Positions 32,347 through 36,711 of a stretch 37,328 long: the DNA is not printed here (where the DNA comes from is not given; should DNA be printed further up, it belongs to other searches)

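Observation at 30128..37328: Envelope operon: CarboxypepD_reg membrane protein, giant tail-fibre-like protein and Wzy-like/TPR membrane protein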

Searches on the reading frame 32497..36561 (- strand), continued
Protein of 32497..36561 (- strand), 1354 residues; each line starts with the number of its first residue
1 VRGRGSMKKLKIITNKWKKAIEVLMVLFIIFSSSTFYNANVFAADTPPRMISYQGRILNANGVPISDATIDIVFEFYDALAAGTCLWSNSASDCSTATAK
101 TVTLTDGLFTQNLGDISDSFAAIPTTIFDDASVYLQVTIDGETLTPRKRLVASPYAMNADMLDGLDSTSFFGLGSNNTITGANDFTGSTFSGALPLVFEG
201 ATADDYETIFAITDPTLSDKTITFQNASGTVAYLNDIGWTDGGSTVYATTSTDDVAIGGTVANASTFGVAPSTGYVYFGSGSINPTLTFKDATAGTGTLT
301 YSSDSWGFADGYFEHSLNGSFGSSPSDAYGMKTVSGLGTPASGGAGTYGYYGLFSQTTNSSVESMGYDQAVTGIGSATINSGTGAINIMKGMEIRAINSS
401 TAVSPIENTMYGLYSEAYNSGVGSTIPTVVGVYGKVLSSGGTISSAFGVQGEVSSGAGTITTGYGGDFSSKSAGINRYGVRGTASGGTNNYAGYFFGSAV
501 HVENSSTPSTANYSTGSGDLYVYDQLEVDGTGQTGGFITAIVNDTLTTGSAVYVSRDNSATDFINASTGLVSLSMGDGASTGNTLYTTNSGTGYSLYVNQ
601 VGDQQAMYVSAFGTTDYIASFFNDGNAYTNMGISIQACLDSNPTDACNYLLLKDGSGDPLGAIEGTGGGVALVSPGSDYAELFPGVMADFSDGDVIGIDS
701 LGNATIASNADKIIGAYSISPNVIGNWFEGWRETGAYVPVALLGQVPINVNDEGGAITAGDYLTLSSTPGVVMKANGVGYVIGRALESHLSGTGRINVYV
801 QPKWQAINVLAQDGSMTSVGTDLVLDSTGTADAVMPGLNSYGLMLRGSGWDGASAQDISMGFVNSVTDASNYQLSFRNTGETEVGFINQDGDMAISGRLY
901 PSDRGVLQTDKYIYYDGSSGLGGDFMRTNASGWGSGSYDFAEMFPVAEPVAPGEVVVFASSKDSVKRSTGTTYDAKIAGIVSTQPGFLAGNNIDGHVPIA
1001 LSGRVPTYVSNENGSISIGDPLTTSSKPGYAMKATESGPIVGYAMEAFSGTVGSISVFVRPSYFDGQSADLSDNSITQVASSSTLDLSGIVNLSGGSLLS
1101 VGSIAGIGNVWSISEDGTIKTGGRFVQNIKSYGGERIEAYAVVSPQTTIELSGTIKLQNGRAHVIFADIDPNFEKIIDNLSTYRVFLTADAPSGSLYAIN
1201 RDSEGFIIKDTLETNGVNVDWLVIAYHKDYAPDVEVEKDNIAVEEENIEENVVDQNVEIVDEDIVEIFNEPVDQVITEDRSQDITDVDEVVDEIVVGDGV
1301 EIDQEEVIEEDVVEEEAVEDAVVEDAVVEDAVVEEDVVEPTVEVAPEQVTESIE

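Call 95: search_solved_structures(query=A7, max_evalue=10, show_alignments=1)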
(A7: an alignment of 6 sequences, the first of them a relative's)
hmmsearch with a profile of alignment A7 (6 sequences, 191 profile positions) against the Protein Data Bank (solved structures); distinct sequences matched with E-value up to 10: 0.

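Call 97: find_homologous_proteins(query=A4, max_evalue=0.001)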
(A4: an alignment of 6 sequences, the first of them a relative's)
Query A4 (6 sequences) (304 aa, profile of the alignment): 184 proteins with E <= 0.001 among 8000 candidates; the best 120 are listed.
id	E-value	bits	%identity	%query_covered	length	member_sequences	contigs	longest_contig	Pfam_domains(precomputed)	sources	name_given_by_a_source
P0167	2.7e-143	495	100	100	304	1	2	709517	-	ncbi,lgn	-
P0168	4.0e-143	494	70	100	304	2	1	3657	-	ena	-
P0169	2.1e-132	459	72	100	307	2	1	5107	-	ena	-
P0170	5.3e-132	458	69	100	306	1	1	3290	-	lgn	-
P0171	3.2e-131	455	72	100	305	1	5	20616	-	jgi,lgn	-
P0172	2.4e-130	452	39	96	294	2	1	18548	-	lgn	-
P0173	2.9e-130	452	50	99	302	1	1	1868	-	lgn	-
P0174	1.1e-128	447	71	100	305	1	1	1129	-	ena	-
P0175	1.4e-123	430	49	98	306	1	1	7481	-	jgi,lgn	jgi:hypothetical protein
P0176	5.1e-121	422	50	99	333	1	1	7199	-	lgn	-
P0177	2.7e-116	406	51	98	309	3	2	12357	-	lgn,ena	-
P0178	2.1e-115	403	48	97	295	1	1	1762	-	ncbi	-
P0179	2.2e-115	403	58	91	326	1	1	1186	-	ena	-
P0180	6.1e-114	398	57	100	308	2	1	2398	-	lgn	-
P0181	2.4e-113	396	49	97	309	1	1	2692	-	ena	-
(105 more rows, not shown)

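Call 112: search_protein_families(library=ncbifam, alignment_id=A9, max_evalue=0.01)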
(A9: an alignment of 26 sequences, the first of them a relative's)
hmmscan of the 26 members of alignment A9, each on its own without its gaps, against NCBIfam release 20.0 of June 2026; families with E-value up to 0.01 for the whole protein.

A. member 1, P0167 (304 aa): 1 family
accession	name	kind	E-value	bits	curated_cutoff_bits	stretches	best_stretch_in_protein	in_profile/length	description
NF058579.1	CPR_pilus_PamT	equivalog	1.7e-06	27.6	240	1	3-114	3-111/241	CPR-type pilus protein PamT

B. families by the number of members that match (of 26 scanned): 2 families
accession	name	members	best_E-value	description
NF058579.1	CPR_pilus_PamT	26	3.9e-18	CPR-type pilus protein PamT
NF058581.1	CPR_Pam_pilin_C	19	4.1e-10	Pam pilus system pilin subunit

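Call 113: search_protein_families(library=pfam, alignment_id=A8, max_evalue=0.05)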
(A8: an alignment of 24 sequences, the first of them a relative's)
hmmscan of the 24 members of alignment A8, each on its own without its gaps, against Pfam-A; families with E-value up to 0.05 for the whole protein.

A. member 1, L013:6612-7466:+ (284 aa): 0 families

B. families by the number of members that match (of 24 scanned): 8 families
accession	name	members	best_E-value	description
PF06280.18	fn3_5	8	0.0015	Fn3-like domain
PF06030.18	WxLIP_PGBD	6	0.00049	WxL Interacting Protein, peptidoglycan binding domain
PF11614.14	FixG_C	2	0.03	IG-like fold at C-terminal of FixG, putative oxidoreductase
PF07760.16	DUF1616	1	0.0023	Protein of unknown function (DUF1616)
PF22073.2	Cep192_D4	1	0.0034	Cep192 domain 4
PF19600.4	DUF6105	1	0.022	Family of unknown function (DUF6105)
PF18368.7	Ig_GlcNase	1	0.023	Exo-beta-D-glucosaminidase Ig-fold domain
PF23619.1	Ig_VWA7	1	0.024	VWA7 Ig-like domain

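Call 119: find_encoding_contigs(protein=P0117, flank=10000, max_places=1)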
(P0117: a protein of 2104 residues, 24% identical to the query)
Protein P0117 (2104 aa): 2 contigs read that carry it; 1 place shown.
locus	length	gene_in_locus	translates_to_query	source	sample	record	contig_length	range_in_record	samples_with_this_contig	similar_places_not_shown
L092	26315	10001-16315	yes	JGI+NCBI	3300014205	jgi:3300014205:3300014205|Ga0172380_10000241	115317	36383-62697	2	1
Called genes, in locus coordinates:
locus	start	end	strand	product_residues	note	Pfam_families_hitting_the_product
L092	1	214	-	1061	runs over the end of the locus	PF02811:PHP, PF07733:DNA_pol3_alpha, PF17657:DNA_pol3_finger, PF14579:HHH_6, PF01336:tRNA_anti-codon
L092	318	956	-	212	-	PF01797:Y1_Tnp (weak)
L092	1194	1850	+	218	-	-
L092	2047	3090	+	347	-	PF00044:Gp_dh_N, PF02800:Gp_dh_C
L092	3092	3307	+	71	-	-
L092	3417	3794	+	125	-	-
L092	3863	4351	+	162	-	PF02502:LacAB_rpiB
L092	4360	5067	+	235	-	PF00834:Ribul_P_3_epim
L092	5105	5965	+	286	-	PF00456:Transketolase_N, PF13292:DXP_synthase_N, PF00676:E1_dh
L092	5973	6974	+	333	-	PF02779:Transket_pyr, PF02780:Transketolase_C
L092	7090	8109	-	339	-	PF00294:PfkB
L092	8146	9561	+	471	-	PF00932:LTD, PF00801:PKD (weak), PF18911:PKD_4 (weak), PF00932:LTD (weak)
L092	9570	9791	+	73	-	-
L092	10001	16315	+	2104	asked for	-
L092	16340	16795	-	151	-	-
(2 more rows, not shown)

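Call 120: find_encoding_contigs(protein=P0098, flank=10000, max_places=1)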
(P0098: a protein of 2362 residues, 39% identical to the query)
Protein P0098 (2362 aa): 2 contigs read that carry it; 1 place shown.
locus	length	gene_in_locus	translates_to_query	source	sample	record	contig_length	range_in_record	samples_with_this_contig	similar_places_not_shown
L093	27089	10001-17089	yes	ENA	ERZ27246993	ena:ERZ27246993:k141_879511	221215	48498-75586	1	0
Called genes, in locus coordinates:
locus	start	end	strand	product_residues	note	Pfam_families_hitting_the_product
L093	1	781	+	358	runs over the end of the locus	PF05448:AXE1 (faint), PF01738:DLH, PF02129:Peptidase_S15, PF00561:Abhydrolase_1, PF12146:Hydrolase_4, PF12697:Abhydrolase_6, PF00326:Peptidase_S9, PF08840:BAAT_C, +1 more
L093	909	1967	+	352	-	-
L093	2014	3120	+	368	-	-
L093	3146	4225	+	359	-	-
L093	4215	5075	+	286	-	-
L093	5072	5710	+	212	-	-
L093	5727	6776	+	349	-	-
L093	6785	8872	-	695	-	PF16656:Pur_ac_phosph_N (weak)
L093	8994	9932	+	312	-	PF03924:CHASE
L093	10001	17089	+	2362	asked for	-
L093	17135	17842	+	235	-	-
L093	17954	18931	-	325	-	PF09139:Tam41_Mmp37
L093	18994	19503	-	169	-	-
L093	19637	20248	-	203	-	-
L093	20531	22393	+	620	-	PF00122:E1-E2_ATPase, PF00702:Hydrolase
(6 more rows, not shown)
